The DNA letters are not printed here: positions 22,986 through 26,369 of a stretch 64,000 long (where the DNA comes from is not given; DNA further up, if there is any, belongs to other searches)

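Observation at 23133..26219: Stand-alone 1,028-aa SIR2-domain protein in an AT-rich islet: candidate single-gene NAD+-depleting anti-phage system with an unassignable C-terminal sensor region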

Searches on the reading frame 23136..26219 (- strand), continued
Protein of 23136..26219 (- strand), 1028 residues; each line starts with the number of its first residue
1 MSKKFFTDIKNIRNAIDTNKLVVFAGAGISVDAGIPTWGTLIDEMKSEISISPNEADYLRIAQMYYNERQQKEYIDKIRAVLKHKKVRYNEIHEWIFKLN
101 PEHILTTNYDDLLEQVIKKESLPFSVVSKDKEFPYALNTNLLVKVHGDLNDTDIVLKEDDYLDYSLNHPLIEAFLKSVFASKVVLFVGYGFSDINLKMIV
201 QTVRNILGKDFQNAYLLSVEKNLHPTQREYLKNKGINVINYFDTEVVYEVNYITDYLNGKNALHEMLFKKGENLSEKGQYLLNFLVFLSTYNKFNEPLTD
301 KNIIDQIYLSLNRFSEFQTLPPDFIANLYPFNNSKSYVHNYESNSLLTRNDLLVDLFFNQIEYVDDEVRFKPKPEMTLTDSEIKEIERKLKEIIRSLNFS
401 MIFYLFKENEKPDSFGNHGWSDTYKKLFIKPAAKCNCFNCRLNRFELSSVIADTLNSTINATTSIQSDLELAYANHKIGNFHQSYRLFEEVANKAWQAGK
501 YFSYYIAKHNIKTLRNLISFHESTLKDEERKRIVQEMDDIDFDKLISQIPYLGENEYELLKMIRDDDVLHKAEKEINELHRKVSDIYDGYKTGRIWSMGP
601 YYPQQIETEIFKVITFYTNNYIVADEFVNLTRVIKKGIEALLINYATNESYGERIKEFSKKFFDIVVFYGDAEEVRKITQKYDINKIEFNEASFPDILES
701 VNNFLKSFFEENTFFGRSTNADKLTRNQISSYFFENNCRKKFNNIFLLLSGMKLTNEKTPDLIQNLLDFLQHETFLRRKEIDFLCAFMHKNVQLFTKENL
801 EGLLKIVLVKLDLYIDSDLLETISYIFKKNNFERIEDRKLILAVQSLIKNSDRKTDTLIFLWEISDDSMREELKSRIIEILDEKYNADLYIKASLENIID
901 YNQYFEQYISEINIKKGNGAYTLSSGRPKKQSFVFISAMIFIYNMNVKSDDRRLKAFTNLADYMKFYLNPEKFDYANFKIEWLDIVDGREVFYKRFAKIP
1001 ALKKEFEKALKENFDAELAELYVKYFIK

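Call 53: search_protein_families(library=padloc, alignment_id=A2, max_evalue=1)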
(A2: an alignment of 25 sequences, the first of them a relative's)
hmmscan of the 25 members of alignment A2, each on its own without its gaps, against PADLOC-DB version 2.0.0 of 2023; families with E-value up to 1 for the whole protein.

A. member 1, P0001 (1028 aa): 14 families
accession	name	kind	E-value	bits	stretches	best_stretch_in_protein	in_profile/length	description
PDLC00407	ThsA1|ThsA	-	4.6e-38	129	1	9-222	10-227/478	STALD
PDLC00409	ThsA1|ThsA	-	7.5e-34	115.2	1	9-217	11-223/242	STALD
PDLC04166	Dsr1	-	4.5e-22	75.7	1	11-250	15-271/1227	-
PDLC03856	LmuA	-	7.2e-18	63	1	8-251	4-263/433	-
PDLC04968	PDC-S25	-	6.6e-16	56.4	1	72-210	109-248/517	-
PDLC05061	PDC-S65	-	1.1e-08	32.9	1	104-165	142-207/592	-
PDLC02419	Aga_SIR2-PNTD1-PNTD2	-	1.4e-06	25.3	2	18-56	5-43/558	Class I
PDLC04087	SIR2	-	3.3e-06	24.2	2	87-124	116-155/343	-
PDLC04082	SIR2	-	8.8e-06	22.8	1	18-52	15-49/345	-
PDLC02183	Dsr1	-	2.3e-05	20.3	1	14-218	16-247/1275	-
PDLC05060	PDC-S65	-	0.00012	19.1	1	104-164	50-114/503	-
PDLC04088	SIR2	-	0.00019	18.7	1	11-78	12-78/390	-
PDLC04094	SIR2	-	0.006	13.8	1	78-124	123-172/399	-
PDLC01338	Cas2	-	0.15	10.7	1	375-411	30-66/76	"CAS-I,CAS-II,CAS-III,CAS-IV,CAS-V,CAS-VI; acquisition_2"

B. families by the number of members that match (of 25 scanned): 21 families
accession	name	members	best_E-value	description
PDLC00407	ThsA1|ThsA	25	2.2e-39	STALD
PDLC00409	ThsA1|ThsA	25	1.6e-38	STALD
PDLC05061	PDC-S65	25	9.7e-09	-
PDLC05060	PDC-S65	24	3.7e-05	-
PDLC03856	LmuA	21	4e-21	-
PDLC02183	Dsr1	21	1.6e-09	-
PDLC02419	Aga_SIR2-PNTD1-PNTD2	13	2.1e-08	Class I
PDLC04968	PDC-S25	12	4.2e-16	-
PDLC04167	Dsr1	12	1.1e-15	-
PDLC04087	SIR2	12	1e-08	-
PDLC04088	SIR2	12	3.5e-07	-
PDLC04082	SIR2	11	8.8e-07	-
PDLC04166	Dsr1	6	4.5e-22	-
PDLC02401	Aga_SIR2-PNTD1-PNTD2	6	0.00011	Class I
PDLC04967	PDC-S25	5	5.9e-15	-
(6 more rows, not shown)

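Call 55: find_encoding_contigs(protein=P0095, flank=8000, max_places=3)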
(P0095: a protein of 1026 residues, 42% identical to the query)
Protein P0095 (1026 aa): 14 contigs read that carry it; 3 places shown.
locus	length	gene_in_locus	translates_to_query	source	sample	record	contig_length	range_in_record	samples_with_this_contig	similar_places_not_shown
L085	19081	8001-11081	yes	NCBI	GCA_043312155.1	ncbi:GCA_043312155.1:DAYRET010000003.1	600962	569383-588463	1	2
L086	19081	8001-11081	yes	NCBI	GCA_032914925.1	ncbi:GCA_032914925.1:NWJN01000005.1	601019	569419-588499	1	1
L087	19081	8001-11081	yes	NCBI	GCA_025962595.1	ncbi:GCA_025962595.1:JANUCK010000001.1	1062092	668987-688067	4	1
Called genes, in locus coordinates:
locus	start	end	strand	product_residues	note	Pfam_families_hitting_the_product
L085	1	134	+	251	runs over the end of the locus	PF00196:GerE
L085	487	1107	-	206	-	PF13743:Thioredoxin_5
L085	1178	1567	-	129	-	PF12680:SnoaL_2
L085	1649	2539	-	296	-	PF00753:Lactamase_B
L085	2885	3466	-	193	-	PF00027:cNMP_binding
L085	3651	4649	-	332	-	PF00691:OmpA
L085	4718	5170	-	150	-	-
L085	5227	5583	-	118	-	PF09966:DUF2200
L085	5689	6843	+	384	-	PF12833:HTH_18, PF00165:HTH_AraC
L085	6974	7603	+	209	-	PF04238:DUF420 (faint), PF10067:DUF2306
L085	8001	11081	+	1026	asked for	PF13289:SIR2_2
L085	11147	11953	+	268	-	-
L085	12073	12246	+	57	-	-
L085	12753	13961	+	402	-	PF03929:PepSY_TM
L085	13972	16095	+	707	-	PF00593:TonB_dep_Rec_b-barrel, PF14905:OMP_b-brl_3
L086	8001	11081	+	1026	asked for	PF13289:SIR2_2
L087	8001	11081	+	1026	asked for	PF13289:SIR2_2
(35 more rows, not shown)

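Call 56: find_encoding_contigs(protein=P0064, flank=8000, max_places=2)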
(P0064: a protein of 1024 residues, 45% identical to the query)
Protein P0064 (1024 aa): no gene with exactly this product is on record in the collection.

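Call 57: find_encoding_contigs(protein=P0019, flank=8000, max_places=2)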
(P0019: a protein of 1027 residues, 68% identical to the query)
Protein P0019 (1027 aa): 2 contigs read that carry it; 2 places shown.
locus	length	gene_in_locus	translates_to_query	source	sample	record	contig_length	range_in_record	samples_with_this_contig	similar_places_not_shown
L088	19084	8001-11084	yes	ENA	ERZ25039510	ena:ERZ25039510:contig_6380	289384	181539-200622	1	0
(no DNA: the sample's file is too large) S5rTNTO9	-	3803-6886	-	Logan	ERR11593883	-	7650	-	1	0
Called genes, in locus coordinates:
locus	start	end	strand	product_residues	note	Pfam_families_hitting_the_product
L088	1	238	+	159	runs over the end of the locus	-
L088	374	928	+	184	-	-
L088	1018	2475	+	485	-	-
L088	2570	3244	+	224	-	PF03572:Peptidase_S41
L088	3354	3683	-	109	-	-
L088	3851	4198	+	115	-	-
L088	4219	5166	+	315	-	PF00512:HisKA, PF02518:HATPase_c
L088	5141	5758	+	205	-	PF00072:Response_reg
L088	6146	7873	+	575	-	-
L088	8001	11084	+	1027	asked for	PF13289:SIR2_2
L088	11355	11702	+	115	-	-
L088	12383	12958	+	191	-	PF00722:Glyco_hydro_16 (weak)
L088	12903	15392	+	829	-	PF18962:Por_Secre_tail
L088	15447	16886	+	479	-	PF18962:Por_Secre_tail (weak)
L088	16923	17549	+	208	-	PF13568:OMP_b-brl_2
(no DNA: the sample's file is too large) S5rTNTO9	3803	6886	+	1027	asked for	PF13289:SIR2_2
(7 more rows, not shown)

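Call 61: find_related_loci(query=A2, collection=genome_contigs, flank=6000)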
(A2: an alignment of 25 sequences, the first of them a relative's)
Query A2 (1028 aa) in genome_contigs; peptide patterns used: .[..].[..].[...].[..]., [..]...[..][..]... (x = any residue, [..] = any of these).
245 stretches matched a pattern; 136 encode a relative of the query (tblastn E <= 1e-3); the best 80 are kept; 80 distinct loci.
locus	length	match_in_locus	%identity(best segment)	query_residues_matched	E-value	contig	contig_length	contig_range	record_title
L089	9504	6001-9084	79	1-1028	0e+0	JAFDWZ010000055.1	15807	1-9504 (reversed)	MAG: Bacteroidetes bacterium isolate SZAS-1 BACT-AMP-1__55__length-15807, whole genome shotgun sequence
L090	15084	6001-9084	77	1-1028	0e+0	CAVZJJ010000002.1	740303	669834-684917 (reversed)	MAG: uncultured Bacteroidetes bacterium isolate MFD04716.bin.2.246 genome assembly, contig: contig_975, whole genome sho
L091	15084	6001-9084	86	1-1028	0e+0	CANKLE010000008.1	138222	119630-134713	MAG: Flavobacteriaceae bacterium isolate RH-9nov16-200 genome assembly, contig: RH-9nov16-C124, whole genome shotgun seq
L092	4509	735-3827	61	1-1027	0e+0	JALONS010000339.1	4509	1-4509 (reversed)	MAG: Arcicella sp. isolate Prado083 scaffold_57403, whole genome shotgun sequence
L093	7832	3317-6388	55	1-1026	0e+0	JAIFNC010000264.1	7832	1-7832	MAG: Bacteroidetes bacterium isolate bin_69 scaffold_21592, whole genome shotgun sequence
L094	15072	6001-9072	53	3-1027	0e+0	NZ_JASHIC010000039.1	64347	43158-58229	Flectobacillus longus strain LYT7W LYT7W_ctg039, whole genome shotgun sequence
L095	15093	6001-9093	46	1-1027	0e+0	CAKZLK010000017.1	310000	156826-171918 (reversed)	MAG TPA_asm: uncultured Aequorivita sp. isolate ERR2094169_bin.76_CONCOCT_v1.1_MAG genome assembly, contig: ERZ650157.12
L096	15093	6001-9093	46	1-1027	0e+0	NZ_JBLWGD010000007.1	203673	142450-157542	Algibacter sp. PT7-4 EHLECANO_7, whole genome shotgun sequence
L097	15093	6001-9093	46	1-1027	0e+0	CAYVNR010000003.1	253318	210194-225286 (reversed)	MAG TPA_asm: uncultured Flavobacteriaceae bacterium isolate SRP342821_co1_17 genome assembly, contig: NODE_9_length_2533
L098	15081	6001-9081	45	1-1026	0e+0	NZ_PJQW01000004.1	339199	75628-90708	Flavobacterium sp. J27 Scaffold4, whole genome shotgun sequence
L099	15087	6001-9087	45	1-1027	0e+0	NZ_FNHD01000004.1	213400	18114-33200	Chryseobacterium taihuense strain CGMCC 1.10941, whole genome shotgun sequence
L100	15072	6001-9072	45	1-1027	0e+0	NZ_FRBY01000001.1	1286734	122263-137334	Flavobacterium saccharophilum strain DSM 1811, whole genome shotgun sequence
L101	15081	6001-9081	41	1-1027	0e+0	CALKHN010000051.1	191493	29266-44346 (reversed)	MAG TPA_asm: uncultured Sphingobacteriales bacterium isolate SRR3997478_bin.92_CONCOCT_v1.1_MAG genome assembly, contig:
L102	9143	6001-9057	41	1-1027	0e+0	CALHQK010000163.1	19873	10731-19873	MAG TPA_asm: uncultured Riemerella sp. isolate ERR589601_bin.89_CONCOCT_v1.1_MAG genome assembly, contig: ERZ773020.1247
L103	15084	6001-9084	41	1-1027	0e+0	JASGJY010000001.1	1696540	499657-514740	MAG: Agriterribacter sp. isolate 5N527 JMF-2111-06-0005.ont.bin.527_0, whole genome shotgun sequence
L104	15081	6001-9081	41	1-1027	0e+0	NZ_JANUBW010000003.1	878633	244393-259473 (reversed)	Niastella sp. OAS944 Ga0395978_03, whole genome shotgun sequence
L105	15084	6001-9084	44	1-1026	0e+0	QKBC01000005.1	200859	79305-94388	MAG: Flavobacterium haoranii isolate SZUA-388 scaffold_50, whole genome shotgun sequence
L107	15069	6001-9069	57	1-1028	0e+0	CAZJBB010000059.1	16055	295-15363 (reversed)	MAG TPA_asm: uncultured Bacteroidales bacterium isolate binchicken_co2_200 genome assembly, contig: NODE_2545_length_160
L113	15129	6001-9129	27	1-1026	1e-93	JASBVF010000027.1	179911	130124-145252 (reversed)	MAG: Bacteroidota bacterium isolate BWSM_97 k141_2341037, whole genome shotgun sequence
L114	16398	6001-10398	83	1-1028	0e+0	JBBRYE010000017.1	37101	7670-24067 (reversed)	MAG: Sphingobacteriales bacterium isolate La5_metabat2.021 La5_metabat2.021_K_672609_L_37101_cov_11.0000, whole genome s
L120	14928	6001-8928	27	1-1028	2e-75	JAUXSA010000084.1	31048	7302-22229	MAG: Bacteroidota bacterium isolate C12_metabat.bin.29 C12_k141_400029, whole genome shotgun sequence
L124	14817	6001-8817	28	9-983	4e-79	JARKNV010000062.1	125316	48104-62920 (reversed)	MAG: Selenomonadales bacterium isolate D110_maxbin.017 k141_41842, whole genome shotgun sequence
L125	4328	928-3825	40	7-990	1e-60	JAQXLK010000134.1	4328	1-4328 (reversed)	MAG: Clostridiales bacterium isolate SUG1301 k141_531122, whole genome shotgun sequence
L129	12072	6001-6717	43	1-239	2e-54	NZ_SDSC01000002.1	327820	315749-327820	Macrococcus sp. DPC7161 NODE_2_length_327820_cov_61.2146, whole genome shotgun sequence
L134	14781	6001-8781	39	1-983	2e-50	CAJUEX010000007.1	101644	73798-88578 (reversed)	MAG TPA_asm: uncultured Lachnospiraceae bacterium isolate MGBC129207 genome assembly, contig: MGBC129207.7, whole genome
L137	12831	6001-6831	34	9-288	6e-47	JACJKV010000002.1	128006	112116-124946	Thomasclavelia spiroformis strain An567 An567_contig-110_1, whole genome shotgun sequence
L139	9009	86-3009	38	1-1028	4e-43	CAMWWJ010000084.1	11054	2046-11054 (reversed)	MAG TPA_asm: uncultured Lachnospiraceae bacterium isolate SRR14411331_bin.4_metawrap_v1.3_MAG genome assembly, contig: N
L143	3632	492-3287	36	8-983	1e-38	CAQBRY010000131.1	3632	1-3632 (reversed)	MAG TPA_asm: uncultured Eubacteriales bacterium isolate MGBC139389 genome assembly, contig: MGBC139389.131, whole genome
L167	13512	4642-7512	39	12-1026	1e-51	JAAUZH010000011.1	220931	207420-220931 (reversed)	MAG: Lachnospiraceae bacterium isolate Mgla_MAG_0-bin_6 c_000000022513, whole genome shotgun sequence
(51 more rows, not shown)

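Call 63: search_protein_families(library=pfam, proteins=[L107:2954-6001:+, L089:3161-6001:+, L104:3811-5058:+, L094:9266-10441:-, L099:5409-5753:-, L095:9151-10179:-, L097:10135-10998:-, L105:4023-4460:-], max_evalue=0.001)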
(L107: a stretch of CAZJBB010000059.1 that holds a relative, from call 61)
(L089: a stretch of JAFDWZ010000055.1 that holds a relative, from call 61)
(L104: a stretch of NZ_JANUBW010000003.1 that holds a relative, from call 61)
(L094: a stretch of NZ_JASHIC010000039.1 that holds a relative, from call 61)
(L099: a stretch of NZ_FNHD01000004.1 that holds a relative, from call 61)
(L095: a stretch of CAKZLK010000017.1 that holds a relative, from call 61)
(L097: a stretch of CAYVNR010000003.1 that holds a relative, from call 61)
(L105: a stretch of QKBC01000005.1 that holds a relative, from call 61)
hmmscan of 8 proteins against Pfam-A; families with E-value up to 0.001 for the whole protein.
L107:2954-6001:+ (1016 aa): 6 families
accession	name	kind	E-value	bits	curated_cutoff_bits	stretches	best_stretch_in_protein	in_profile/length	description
PF07669.17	Eco57I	-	2.7e-30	106.1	25.3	1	457-694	1-164/171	Eco57I restriction-modification methylase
PF02384.22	N6_Mtase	-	1.4e-13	51.3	20.4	1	327-484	5-105/311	N-6 DNA Methylase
PF20473.4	MmeI_Mtase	-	2.2e-12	47.1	27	1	389-514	17-118/259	MmeI, DNA-methyltransferase domain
PF04313.20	HSDR_N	-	2.3e-10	41.1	25.1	1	63-143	113-197/198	Type I restriction enzyme R protein N terminus (HSDR_N)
PF12950.13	TaqI_C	-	4.3e-05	24.2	26.5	1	821-936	4-109/118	TaqI-like C-terminal specificity domain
PF01170.24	UPF0020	-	6.3e-05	23.2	22.3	0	394-488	31-108/197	RMKL-like, methyltransferase domain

L089:3161-6001:+ (947 aa): 6 families
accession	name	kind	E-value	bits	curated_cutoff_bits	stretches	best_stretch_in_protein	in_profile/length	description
PF07669.17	Eco57I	-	1.2e-47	162.6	25.3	1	453-642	1-171/171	Eco57I restriction-modification methylase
PF12950.13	TaqI_C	-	1.4e-22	80.6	26.5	1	759-874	2-118/118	TaqI-like C-terminal specificity domain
PF02384.22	N6_Mtase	-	2.3e-20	73.6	20.4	1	326-660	4-236/311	N-6 DNA Methylase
PF20473.4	MmeI_Mtase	-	4e-18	66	27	1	387-627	15-218/259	MmeI, DNA-methyltransferase domain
PF04313.20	HSDR_N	-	7.2e-09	36.2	25.1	0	63-141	113-195/198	Type I restriction enzyme R protein N terminus (HSDR_N)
PF01170.24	UPF0020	-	7e-06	26.3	22.3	0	394-485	31-109/197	RMKL-like, methyltransferase domain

L104:3811-5058:+ (416 aa): 3 families
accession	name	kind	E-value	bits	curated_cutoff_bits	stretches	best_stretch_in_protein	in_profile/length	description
PF13102.12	Phage_int_SAM_5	-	1.7e-17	64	22.3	1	125-212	9-93/98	Phage integrase SAM-like domain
PF00589.27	Phage_integrase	-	1.5e-16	61.1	27.1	1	226-391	2-170/172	Phage integrase family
PF17293.8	Arm-DNA-bind_5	-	9.5e-14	52.1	22.6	1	12-98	1-87/87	Arm DNA-binding domain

L094:9266-10441:- (392 aa): 3 families
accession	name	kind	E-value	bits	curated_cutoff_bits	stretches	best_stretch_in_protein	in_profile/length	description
PF13102.12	Phage_int_SAM_5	-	1e-11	45.5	22.3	1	110-215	1-98/98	Phage integrase SAM-like domain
PF00589.27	Phage_integrase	-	3.7e-11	43.5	27.1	1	275-383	52-170/172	Phage integrase family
PF17293.8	Arm-DNA-bind_5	-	5e-05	24.2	22.6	1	13-73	10-71/87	Arm DNA-binding domain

L099:5409-5753:- (115 aa): 0 families

L095:9151-10179:- (343 aa): 1 family
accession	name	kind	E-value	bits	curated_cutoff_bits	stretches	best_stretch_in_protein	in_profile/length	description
PF12987.12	DUF3871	-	7.3e-130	432.9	27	1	39-342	15-318/318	Domain of unknown function, B. Theta Gene description (DUF3871)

L097:10135-10998:- (288 aa): 1 family
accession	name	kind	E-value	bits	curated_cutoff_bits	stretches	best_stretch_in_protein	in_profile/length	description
PF13479.12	AAA_24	-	2.4e-18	67.1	27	1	12-198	2-181/195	AAA domain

L105:4023-4460:- (146 aa): 1 family
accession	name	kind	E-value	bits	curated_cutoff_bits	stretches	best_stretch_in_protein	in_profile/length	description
PF04002.20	RadC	-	2.4e-37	128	22.1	1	28-145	7-121/121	RadC-like JAB domain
